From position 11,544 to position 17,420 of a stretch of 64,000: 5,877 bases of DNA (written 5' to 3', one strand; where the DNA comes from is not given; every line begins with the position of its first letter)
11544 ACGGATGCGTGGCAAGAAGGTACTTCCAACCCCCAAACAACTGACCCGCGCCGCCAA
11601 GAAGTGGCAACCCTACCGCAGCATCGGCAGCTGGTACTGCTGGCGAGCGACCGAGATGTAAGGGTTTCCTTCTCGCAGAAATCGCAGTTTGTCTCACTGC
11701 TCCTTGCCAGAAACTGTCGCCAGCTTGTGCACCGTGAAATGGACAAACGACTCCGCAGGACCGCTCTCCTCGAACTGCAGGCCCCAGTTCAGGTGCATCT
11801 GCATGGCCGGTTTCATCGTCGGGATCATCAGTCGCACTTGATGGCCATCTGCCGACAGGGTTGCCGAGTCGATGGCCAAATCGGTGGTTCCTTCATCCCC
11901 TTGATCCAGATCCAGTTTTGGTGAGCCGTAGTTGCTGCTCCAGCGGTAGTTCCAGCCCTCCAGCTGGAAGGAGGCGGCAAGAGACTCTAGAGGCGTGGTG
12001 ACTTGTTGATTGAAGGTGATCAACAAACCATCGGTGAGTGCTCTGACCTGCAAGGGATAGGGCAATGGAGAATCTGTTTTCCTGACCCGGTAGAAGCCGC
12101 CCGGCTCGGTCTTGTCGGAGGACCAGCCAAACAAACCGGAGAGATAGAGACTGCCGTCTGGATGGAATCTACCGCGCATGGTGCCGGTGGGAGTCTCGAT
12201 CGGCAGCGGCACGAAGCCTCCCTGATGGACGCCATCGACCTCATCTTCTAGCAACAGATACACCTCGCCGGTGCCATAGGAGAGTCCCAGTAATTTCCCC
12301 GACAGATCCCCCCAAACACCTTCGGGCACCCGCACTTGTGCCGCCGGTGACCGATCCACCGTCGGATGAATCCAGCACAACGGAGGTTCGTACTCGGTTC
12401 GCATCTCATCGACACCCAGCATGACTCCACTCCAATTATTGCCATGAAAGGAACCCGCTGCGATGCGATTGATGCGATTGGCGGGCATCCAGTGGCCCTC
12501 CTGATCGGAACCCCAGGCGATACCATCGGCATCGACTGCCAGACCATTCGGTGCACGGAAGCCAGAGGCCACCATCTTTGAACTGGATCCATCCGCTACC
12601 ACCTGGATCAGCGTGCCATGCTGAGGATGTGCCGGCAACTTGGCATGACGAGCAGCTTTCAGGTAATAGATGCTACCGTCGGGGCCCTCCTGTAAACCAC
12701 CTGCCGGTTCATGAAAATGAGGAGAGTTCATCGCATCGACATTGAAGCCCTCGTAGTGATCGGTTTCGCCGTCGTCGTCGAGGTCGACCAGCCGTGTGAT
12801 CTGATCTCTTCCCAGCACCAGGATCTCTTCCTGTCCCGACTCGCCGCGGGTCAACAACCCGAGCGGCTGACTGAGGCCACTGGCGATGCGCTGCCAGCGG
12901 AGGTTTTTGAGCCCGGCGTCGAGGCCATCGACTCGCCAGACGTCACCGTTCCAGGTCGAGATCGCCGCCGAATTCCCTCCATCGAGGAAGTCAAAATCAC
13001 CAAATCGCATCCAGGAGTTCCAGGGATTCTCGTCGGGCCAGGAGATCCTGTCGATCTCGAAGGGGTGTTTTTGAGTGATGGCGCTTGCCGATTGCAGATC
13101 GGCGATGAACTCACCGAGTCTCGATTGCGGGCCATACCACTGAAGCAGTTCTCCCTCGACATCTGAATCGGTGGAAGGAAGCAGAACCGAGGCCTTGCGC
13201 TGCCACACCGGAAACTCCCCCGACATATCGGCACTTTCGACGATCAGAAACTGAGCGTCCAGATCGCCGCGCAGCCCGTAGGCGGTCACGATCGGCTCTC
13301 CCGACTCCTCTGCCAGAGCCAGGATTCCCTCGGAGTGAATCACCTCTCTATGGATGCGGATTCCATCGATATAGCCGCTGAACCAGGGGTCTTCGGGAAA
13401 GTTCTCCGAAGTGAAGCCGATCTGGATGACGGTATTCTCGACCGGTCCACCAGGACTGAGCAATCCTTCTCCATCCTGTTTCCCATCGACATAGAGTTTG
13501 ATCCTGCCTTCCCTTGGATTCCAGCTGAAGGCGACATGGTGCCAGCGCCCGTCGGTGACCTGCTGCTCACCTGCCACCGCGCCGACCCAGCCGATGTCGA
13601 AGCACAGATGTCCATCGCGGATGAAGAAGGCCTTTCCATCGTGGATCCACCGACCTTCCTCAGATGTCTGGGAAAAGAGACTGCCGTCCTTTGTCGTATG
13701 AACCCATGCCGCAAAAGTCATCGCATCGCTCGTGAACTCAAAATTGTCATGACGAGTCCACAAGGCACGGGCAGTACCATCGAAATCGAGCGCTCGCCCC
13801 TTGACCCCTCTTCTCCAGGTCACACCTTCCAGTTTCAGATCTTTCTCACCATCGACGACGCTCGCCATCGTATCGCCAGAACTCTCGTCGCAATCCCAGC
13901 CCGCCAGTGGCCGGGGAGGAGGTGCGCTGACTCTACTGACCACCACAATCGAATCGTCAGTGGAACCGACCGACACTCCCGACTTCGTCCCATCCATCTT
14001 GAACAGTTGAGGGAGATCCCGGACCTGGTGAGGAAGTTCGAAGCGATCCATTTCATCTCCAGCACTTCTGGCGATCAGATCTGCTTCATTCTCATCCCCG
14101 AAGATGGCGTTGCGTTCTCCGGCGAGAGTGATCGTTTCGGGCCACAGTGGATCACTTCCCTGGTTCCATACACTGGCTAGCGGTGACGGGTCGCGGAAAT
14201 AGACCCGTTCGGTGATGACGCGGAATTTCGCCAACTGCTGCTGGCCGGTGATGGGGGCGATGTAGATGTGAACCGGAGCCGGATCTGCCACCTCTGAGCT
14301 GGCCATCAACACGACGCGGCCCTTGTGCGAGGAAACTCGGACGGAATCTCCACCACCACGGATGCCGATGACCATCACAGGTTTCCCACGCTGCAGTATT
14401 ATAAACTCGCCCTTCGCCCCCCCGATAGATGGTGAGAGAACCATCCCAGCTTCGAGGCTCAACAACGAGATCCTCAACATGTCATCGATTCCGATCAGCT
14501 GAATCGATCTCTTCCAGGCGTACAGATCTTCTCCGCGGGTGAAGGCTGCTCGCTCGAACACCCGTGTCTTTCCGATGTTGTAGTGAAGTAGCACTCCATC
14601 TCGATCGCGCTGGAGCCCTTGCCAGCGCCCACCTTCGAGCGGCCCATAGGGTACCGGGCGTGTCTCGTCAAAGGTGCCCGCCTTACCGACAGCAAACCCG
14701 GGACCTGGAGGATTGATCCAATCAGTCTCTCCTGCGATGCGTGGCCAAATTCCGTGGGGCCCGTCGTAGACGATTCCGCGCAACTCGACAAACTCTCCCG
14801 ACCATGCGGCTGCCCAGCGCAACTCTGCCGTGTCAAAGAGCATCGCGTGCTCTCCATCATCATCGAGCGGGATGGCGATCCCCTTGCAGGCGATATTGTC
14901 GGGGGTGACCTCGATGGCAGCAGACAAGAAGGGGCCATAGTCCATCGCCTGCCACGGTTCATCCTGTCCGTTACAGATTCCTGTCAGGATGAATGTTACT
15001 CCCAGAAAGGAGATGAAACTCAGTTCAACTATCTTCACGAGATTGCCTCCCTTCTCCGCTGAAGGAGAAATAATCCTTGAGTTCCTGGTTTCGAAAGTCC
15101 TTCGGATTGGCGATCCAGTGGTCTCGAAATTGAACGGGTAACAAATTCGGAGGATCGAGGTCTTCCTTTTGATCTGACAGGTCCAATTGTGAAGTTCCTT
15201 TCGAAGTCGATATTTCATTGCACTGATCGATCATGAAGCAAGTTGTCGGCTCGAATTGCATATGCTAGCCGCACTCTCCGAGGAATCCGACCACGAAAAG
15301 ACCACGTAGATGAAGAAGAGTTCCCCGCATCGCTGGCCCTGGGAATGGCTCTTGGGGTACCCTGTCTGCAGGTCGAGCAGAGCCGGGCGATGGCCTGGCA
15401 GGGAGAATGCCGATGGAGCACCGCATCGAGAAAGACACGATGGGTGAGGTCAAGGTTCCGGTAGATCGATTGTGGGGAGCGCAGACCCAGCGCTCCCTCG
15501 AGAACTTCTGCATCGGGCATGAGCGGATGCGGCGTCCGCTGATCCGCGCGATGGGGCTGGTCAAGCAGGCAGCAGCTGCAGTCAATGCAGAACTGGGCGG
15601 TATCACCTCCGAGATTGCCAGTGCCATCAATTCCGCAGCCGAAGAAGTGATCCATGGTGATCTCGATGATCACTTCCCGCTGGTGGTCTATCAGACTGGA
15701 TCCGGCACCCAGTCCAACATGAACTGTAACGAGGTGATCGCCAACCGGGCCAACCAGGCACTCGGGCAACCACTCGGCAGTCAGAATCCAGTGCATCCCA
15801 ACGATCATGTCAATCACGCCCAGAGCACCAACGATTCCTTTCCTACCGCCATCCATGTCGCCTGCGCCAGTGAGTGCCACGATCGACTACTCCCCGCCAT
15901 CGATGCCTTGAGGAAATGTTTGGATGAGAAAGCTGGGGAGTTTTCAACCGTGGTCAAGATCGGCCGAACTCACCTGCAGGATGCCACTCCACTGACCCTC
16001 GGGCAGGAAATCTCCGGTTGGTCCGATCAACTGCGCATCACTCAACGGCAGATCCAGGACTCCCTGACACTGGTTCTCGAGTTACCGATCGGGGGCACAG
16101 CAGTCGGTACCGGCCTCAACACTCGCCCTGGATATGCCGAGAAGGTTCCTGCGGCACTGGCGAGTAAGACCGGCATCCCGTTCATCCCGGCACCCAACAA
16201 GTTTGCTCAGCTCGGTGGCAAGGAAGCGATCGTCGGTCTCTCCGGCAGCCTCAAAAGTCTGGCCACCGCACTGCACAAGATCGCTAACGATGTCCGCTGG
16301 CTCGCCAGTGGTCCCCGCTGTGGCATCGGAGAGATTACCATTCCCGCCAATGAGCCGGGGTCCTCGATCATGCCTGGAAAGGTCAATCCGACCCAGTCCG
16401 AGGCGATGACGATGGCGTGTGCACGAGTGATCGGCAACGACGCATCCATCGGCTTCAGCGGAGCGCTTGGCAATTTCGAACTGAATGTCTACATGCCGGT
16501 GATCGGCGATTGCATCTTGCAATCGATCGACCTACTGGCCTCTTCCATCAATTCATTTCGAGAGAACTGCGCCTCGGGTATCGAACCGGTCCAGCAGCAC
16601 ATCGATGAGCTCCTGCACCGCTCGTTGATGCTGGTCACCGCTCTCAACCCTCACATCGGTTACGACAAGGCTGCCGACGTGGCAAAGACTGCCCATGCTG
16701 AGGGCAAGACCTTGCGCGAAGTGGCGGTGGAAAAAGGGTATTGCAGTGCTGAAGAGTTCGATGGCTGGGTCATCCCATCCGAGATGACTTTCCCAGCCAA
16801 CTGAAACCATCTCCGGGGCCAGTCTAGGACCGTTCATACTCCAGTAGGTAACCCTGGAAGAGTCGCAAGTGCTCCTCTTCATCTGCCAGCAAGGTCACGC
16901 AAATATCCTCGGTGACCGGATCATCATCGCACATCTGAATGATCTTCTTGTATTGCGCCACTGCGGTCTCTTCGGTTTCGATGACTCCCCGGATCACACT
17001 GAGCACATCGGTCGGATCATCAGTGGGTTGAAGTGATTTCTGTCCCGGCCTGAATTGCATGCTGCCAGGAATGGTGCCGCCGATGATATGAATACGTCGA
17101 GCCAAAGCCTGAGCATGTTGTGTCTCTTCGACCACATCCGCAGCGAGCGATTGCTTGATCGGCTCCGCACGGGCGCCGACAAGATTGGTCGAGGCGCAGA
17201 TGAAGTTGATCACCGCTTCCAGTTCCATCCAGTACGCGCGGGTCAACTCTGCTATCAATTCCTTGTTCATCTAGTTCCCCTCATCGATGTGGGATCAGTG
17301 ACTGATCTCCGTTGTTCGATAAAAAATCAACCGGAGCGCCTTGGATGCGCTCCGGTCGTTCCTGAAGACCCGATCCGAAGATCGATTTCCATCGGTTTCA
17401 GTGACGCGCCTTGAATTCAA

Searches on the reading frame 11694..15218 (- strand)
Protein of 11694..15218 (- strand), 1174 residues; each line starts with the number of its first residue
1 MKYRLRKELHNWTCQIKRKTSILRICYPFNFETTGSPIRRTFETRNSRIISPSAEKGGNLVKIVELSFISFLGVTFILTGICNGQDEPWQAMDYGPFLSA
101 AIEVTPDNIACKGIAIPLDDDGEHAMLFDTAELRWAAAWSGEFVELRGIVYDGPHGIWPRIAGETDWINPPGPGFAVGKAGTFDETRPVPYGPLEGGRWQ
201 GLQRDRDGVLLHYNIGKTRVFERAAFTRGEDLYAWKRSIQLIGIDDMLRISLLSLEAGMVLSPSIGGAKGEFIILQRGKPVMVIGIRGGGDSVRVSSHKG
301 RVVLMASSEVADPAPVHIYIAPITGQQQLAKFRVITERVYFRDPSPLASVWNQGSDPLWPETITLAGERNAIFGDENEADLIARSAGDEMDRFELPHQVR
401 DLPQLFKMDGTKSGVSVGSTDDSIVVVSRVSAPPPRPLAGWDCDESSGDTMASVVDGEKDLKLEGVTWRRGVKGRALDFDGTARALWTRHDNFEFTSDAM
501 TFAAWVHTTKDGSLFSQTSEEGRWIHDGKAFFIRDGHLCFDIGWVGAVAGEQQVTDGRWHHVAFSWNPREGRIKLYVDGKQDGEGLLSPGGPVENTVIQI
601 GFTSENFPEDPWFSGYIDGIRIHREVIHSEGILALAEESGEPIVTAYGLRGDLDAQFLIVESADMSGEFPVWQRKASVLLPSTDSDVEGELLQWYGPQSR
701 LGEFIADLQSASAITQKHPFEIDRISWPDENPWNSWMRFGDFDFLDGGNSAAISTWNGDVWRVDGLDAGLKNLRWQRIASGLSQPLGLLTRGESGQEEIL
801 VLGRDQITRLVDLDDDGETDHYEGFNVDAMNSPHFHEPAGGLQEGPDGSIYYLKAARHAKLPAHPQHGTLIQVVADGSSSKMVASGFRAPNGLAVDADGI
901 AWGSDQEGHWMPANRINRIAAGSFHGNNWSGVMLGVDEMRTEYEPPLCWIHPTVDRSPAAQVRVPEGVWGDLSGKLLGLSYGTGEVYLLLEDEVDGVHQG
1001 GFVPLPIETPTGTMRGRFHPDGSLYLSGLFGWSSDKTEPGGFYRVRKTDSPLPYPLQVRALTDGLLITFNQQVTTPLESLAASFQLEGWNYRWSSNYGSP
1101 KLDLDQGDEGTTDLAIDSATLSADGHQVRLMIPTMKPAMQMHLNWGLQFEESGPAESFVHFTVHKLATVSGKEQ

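Call 27: search_protein_families(library=pfam, proteins=[window:11694-15218:-], max_evalue=0.00001)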
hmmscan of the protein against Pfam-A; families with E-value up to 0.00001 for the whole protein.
window:11694-15218:- (1174 aa): 3 families
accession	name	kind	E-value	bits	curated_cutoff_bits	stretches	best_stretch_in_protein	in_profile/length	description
PF20601.3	DUF6797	-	1.8e-19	70.8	24.9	1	126-222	1-96/96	Domain of unknown function (DUF6797)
PF13385.13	Laminin_G_3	-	1.7e-16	61.2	27.6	1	491-629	10-147/151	Concanavalin A-like lectin/glucanases superfamily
PF02210.31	Laminin_G_2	-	2.2e-06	28.6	22.9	1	511-623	7-124/126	Laminin G domain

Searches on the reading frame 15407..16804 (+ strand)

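Call 27: search_protein_families(library=pfam, proteins=[window:15407-16804:+], max_evalue=0.00001)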
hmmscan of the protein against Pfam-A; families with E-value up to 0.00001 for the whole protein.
window:15407-16804:+ (465 aa): 2 families
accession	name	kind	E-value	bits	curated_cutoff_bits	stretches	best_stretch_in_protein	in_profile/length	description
PF00206.25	Lyase_1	-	4e-107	358.7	27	1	13-343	1-312/312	Lyase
PF10415.14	FumaraseC_C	-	7.8e-25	87.5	32.5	1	409-461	1-53/54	Fumarase C C-terminus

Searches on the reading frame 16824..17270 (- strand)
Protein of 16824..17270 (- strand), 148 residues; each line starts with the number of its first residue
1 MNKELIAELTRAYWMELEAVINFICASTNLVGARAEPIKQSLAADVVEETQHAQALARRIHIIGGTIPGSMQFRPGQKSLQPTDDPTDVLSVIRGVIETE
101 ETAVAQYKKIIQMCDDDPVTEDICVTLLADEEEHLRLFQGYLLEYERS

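Call 58: search_protein_families(library=pfam, proteins=[window:16824-17270:-], max_evalue=0.00001)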
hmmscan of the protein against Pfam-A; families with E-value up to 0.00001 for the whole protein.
window:16824-17270:- (148 aa): 1 family
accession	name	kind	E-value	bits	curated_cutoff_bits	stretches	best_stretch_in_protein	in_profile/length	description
PF00210.30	Ferritin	-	4.2e-15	56.3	24.5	1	7-146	2-140/142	Ferritin-like domain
